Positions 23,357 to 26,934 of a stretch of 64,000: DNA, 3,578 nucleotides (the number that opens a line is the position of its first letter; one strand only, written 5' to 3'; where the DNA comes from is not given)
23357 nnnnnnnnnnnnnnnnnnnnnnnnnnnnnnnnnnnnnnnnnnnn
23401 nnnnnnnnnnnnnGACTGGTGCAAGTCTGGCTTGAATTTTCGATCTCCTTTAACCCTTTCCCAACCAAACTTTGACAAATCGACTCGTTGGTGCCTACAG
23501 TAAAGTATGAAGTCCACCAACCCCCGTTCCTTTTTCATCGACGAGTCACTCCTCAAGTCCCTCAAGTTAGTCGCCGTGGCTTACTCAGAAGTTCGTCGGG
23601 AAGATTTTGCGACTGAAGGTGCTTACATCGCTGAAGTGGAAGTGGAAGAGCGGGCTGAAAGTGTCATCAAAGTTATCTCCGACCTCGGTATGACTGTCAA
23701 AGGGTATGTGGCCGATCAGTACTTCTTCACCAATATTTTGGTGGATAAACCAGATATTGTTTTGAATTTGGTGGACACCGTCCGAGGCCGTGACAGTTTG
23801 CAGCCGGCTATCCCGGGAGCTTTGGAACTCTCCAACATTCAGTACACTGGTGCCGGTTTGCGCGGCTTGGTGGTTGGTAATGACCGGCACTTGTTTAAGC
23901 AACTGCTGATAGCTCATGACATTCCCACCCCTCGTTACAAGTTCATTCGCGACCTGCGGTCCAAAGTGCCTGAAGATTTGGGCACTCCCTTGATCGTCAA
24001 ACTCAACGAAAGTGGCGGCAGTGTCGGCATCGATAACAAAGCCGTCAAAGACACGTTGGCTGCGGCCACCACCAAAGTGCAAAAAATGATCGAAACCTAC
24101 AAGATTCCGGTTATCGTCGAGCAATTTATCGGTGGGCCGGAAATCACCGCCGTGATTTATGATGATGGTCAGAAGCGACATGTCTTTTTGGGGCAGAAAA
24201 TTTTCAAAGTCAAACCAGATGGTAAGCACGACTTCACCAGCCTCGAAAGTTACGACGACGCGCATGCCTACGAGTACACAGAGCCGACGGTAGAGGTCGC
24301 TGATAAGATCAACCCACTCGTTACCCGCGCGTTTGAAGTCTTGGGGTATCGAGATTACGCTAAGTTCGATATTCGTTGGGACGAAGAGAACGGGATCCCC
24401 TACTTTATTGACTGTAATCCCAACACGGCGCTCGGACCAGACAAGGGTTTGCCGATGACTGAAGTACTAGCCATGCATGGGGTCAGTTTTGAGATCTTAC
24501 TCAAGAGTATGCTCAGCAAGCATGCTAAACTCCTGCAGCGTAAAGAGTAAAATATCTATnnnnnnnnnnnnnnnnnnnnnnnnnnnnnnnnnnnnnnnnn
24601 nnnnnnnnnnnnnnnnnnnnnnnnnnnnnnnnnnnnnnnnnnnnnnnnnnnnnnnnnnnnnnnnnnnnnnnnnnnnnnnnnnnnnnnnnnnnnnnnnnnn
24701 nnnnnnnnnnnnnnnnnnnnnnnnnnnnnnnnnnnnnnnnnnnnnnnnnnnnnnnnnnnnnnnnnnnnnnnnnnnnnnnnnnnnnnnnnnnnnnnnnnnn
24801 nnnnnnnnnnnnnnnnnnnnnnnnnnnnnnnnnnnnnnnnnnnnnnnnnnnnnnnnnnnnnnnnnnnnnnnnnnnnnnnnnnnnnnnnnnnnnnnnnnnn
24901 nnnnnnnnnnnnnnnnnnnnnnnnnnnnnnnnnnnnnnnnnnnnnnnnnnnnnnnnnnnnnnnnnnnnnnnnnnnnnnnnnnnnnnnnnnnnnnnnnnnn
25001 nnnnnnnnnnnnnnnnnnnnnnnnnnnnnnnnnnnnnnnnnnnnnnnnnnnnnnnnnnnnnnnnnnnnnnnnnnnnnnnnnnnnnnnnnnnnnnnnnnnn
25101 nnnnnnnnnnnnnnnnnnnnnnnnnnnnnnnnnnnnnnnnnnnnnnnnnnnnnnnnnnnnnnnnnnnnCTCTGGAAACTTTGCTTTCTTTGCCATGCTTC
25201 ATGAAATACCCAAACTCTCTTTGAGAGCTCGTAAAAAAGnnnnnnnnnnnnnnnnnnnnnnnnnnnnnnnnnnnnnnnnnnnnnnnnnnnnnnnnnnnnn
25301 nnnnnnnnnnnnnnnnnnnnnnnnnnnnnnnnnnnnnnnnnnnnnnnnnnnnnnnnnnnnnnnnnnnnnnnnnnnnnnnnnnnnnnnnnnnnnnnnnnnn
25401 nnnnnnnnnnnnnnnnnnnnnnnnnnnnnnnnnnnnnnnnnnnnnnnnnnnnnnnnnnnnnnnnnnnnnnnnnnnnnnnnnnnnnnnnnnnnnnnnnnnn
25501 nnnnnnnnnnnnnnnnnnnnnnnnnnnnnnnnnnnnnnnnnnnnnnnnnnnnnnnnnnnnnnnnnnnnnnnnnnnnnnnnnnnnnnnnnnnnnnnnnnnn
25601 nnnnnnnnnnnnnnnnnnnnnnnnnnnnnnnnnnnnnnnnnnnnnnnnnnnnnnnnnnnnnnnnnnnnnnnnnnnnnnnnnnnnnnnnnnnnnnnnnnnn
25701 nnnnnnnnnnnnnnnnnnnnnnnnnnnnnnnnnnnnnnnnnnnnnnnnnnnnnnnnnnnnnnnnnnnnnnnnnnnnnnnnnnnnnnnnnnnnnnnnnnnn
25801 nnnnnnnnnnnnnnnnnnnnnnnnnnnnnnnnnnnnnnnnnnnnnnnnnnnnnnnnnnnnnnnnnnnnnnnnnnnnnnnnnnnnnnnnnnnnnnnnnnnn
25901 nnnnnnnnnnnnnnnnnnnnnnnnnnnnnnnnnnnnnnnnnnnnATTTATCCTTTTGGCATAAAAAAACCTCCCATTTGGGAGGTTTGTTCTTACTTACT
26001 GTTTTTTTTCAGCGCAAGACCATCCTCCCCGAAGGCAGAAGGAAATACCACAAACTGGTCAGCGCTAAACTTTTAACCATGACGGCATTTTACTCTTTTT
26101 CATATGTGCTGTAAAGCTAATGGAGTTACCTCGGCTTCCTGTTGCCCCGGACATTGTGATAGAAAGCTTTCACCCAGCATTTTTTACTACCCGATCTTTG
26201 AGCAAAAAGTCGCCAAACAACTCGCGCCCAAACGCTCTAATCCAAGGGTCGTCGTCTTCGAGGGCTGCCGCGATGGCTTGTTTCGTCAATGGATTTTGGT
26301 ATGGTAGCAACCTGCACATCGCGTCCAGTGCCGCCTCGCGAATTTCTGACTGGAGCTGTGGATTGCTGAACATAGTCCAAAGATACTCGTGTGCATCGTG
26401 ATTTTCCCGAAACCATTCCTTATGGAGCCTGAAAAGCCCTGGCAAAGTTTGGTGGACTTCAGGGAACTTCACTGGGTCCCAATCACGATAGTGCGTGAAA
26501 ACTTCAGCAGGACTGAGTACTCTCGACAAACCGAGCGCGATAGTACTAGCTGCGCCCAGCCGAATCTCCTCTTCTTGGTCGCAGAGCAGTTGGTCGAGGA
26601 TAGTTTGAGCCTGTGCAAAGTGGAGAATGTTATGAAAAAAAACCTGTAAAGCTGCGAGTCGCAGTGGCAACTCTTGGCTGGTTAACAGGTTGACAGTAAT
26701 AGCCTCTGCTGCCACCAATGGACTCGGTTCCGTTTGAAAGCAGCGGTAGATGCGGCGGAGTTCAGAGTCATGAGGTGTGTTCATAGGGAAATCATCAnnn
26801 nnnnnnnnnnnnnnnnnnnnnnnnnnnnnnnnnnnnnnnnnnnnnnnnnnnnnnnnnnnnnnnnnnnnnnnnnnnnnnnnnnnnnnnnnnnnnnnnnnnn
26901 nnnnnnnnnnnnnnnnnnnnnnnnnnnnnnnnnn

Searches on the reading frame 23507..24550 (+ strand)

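Call 3: search_protein_families(library=pfam, proteins=[window:23507-24550:+], max_evalue=0.01)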
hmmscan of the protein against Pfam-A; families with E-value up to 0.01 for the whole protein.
window:23507-24550:+ (347 aa): 3 families
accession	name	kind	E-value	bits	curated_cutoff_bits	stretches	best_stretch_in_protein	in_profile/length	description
PF07478.18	Dala_Dala_lig_C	-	2.4e-15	57.1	24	1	149-336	26-203/204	D-ala D-ala ligase C-terminus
PF01071.24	GARS_A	-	0.00073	19.9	27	1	128-229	4-110/194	Phosphoribosylglycinamide synthetase, ATP-grasp (A) domain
PF02222.28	ATP-grasp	-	0.0019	18.3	27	1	133-216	2-85/179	ATP-grasp domain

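Call 25: search_protein_families(library=padloc, proteins=[window:23507-24550:+], max_evalue=0.01)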
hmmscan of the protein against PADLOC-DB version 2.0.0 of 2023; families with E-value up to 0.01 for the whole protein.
window:23507-24550:+ (347 aa): 0 families

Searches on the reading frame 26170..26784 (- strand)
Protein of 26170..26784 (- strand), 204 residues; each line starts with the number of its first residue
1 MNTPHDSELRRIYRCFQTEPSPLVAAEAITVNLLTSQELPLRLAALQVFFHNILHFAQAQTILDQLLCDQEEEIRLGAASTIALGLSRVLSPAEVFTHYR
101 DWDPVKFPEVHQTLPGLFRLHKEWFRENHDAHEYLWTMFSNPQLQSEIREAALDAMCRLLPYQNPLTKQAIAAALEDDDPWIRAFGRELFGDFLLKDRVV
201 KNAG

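Call 3: search_protein_families(library=pfam, proteins=[window:26170-26784:-], max_evalue=0.01)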
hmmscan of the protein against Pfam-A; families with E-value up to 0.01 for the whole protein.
window:26170-26784:- (204 aa): 2 families
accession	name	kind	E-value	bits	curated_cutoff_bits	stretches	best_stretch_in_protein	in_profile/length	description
PF02985.28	HEAT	-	4e-06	27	23.5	0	62-82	4-24/31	HEAT repeat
PF13646.12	HEAT_2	-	0.0078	16.9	27.7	0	147-184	15-49/88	HEAT repeats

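Call 4: search_protein_families(library=ncbifam, proteins=[window:26170-26784:-], max_evalue=0.01)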
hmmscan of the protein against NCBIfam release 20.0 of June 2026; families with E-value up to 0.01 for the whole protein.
window:26170-26784:- (204 aa): 0 families

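Call 25: search_protein_families(library=padloc, proteins=[window:26170-26784:-], max_evalue=0.01)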
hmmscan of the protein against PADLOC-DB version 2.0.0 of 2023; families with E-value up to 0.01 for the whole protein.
window:26170-26784:- (204 aa): 1 family
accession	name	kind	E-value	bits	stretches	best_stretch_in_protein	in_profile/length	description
PDLC02919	HEAT-ARM_XIII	-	0.0046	12.4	0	26-94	793-851/1972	-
